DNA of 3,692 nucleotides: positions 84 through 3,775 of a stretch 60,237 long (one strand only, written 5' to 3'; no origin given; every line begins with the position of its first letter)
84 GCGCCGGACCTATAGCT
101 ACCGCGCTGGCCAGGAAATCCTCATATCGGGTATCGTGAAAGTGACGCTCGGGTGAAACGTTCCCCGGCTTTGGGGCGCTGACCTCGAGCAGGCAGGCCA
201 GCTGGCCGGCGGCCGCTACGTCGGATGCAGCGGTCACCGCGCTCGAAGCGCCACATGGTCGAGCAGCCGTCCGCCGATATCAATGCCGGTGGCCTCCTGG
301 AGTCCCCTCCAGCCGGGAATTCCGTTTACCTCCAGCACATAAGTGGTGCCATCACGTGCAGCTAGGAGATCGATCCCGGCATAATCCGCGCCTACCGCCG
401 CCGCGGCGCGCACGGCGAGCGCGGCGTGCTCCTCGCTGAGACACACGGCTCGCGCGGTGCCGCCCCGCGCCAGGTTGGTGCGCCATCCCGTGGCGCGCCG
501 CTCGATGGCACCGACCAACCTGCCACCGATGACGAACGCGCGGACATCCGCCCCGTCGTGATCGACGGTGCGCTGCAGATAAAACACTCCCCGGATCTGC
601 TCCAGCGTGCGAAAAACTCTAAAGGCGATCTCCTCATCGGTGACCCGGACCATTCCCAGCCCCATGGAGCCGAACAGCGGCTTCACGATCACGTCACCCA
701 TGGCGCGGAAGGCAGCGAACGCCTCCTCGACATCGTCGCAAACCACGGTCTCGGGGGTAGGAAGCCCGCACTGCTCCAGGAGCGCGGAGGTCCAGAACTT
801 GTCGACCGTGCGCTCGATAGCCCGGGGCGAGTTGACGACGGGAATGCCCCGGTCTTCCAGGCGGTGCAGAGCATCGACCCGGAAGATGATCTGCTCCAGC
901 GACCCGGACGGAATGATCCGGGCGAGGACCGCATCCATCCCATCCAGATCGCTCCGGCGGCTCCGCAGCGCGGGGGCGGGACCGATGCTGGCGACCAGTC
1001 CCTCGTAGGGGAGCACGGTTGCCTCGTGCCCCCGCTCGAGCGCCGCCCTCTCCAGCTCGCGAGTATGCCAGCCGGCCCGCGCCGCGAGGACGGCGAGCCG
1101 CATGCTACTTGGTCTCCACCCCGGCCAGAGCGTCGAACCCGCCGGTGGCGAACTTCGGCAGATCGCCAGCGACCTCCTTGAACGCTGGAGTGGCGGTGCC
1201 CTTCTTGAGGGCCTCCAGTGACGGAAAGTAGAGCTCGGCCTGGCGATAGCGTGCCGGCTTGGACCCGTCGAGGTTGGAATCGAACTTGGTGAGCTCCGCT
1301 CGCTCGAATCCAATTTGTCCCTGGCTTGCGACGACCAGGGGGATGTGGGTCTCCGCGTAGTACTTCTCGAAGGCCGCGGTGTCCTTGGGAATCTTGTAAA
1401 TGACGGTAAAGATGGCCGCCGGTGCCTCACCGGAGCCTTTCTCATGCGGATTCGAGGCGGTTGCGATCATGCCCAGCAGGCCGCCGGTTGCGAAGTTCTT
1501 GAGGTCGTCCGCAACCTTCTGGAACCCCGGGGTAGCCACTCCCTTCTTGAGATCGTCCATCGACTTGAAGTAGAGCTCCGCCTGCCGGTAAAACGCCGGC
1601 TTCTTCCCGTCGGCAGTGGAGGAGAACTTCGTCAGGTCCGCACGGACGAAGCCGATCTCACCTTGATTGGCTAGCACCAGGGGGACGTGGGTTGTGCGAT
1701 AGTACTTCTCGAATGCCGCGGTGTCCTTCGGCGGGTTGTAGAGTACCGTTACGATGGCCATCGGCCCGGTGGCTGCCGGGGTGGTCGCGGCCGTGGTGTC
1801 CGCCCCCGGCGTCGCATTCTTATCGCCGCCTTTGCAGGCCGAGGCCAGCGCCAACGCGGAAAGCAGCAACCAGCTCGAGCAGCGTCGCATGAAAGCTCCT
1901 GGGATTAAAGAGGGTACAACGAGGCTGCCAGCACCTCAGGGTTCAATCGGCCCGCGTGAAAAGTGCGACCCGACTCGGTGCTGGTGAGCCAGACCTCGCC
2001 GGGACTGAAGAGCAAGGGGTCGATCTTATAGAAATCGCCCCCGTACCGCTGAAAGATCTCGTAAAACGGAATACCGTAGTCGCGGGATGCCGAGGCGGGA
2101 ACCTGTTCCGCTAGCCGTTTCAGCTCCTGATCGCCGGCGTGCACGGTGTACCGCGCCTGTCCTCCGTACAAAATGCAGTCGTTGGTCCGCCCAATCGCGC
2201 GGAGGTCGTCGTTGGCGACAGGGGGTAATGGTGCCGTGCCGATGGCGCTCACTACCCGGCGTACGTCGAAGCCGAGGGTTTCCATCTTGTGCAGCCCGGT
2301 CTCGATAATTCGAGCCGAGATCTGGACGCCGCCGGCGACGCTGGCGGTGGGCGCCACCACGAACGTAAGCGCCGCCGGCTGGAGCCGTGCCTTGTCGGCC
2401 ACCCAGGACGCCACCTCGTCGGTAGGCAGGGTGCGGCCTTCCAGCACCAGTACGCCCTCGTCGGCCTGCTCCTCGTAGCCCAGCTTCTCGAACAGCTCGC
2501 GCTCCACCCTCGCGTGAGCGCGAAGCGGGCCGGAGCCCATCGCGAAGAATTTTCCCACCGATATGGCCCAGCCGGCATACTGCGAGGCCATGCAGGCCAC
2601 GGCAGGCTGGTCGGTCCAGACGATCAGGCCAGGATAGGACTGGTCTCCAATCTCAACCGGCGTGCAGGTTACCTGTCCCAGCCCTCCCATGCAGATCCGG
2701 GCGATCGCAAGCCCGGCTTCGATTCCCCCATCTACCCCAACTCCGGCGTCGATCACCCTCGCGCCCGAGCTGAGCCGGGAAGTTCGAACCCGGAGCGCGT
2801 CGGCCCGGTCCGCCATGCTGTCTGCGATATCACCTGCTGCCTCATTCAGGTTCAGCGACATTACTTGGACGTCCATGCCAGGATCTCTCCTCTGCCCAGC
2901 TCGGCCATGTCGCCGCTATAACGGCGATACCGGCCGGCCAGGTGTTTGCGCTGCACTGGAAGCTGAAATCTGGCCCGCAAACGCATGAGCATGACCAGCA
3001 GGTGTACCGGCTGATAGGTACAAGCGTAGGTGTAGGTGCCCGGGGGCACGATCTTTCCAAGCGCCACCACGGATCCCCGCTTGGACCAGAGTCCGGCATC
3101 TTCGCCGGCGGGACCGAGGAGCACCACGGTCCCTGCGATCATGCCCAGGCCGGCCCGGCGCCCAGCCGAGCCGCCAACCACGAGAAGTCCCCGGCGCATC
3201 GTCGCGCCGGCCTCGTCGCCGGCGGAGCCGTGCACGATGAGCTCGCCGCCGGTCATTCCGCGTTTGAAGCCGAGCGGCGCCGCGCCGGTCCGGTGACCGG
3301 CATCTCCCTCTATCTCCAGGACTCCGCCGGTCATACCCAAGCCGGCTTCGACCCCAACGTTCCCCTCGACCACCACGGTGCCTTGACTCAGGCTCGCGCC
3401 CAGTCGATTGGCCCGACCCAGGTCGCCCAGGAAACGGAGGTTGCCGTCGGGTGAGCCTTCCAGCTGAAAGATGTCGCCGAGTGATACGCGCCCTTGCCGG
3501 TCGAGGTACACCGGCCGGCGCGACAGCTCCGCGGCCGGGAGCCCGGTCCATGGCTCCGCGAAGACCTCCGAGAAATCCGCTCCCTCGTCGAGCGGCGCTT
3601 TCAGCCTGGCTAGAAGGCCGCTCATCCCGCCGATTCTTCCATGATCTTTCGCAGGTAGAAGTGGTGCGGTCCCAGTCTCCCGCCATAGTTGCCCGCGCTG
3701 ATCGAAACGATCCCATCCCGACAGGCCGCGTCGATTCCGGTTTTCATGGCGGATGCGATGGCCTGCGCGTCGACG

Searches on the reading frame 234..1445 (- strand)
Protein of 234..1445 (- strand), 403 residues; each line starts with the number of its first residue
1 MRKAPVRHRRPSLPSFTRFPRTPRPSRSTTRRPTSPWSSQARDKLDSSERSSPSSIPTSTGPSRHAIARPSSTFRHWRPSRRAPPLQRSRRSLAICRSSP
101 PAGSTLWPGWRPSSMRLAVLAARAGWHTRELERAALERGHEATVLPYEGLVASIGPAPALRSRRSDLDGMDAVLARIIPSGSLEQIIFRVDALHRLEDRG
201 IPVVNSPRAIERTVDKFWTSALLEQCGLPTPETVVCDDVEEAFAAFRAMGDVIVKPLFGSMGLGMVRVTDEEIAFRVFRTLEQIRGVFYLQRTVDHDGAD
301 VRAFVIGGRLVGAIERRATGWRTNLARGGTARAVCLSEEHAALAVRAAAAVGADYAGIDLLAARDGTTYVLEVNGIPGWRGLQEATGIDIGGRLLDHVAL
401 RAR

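Call 60: search_protein_families(library=pfam, proteins=[window:234-1445:-], max_evalue=0.001)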
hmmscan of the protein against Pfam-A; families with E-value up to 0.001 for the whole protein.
window:234-1445:- (403 aa): 6 families
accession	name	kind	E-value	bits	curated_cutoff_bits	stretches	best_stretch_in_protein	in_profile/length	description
PF08443.16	RimK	-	4.3e-29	101.9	21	1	214-397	2-187/188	RimK-like ATP-grasp domain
PF02955.21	GSH-S_ATP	-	3e-12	46.8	23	1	230-362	12-153/175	Prokaryotic glutathione synthetase, ATP-grasp domain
PF18030.7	Rimk_N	-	9.1e-09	35.9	26.4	1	115-210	1-94/94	RimK PreATP-grasp domain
PF14397.11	ATPgrasp_ST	-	6.6e-07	29.2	31.4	0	201-270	7-81/278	Sugar-transfer associated ATP-grasp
PF14398.11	ATPgrasp_YheCD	-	2e-05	24.4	26.8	0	231-272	30-71/255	YheC/D like ATP-grasp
PF02655.19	ATP-grasp_3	-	0.00013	22.5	23.2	1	215-374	3-154/160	ATP-grasp domain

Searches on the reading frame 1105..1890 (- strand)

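Call 60: search_protein_families(library=pfam, proteins=[window:1105-1890:-], max_evalue=0.001)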
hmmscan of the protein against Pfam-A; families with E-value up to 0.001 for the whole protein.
window:1105-1890:- (261 aa): 2 families
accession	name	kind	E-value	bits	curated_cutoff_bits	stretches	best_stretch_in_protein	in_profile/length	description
PF07110.17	EthD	-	6.6e-22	78.9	22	2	53-135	2-94/96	EthD domain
PF14114.12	DUF4286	-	7.1e-05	23.4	25.8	0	57-115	15-68/100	Domain of unknown function (DUF4286)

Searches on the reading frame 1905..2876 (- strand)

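Call 60: search_protein_families(library=pfam, proteins=[window:1905-2876:-], max_evalue=0.001)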
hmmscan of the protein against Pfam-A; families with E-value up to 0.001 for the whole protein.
window:1905-2876:- (323 aa): 1 family
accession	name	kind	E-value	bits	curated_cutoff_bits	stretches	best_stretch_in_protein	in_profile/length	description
PF02289.21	MCH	-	6e-123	410.5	25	1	10-319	2-310/311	Cyclohydrolase (MCH)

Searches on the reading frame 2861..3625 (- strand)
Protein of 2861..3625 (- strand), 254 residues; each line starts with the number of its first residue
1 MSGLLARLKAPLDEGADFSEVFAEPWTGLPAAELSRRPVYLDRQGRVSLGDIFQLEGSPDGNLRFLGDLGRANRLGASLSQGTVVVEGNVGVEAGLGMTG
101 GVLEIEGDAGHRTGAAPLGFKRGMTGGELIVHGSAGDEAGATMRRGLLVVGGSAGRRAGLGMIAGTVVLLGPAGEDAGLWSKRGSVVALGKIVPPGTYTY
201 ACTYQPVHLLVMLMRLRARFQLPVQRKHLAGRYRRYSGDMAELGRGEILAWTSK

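Call 60: search_protein_families(library=pfam, proteins=[window:2861-3625:-], max_evalue=0.001)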
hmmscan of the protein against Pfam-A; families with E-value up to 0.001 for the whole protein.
window:2861-3625:- (254 aa): 1 family
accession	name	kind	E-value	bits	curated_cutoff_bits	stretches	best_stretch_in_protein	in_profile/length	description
PF01493.24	GXGXG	-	1e-07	32.1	32.5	1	123-178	98-152/190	GXGXG motif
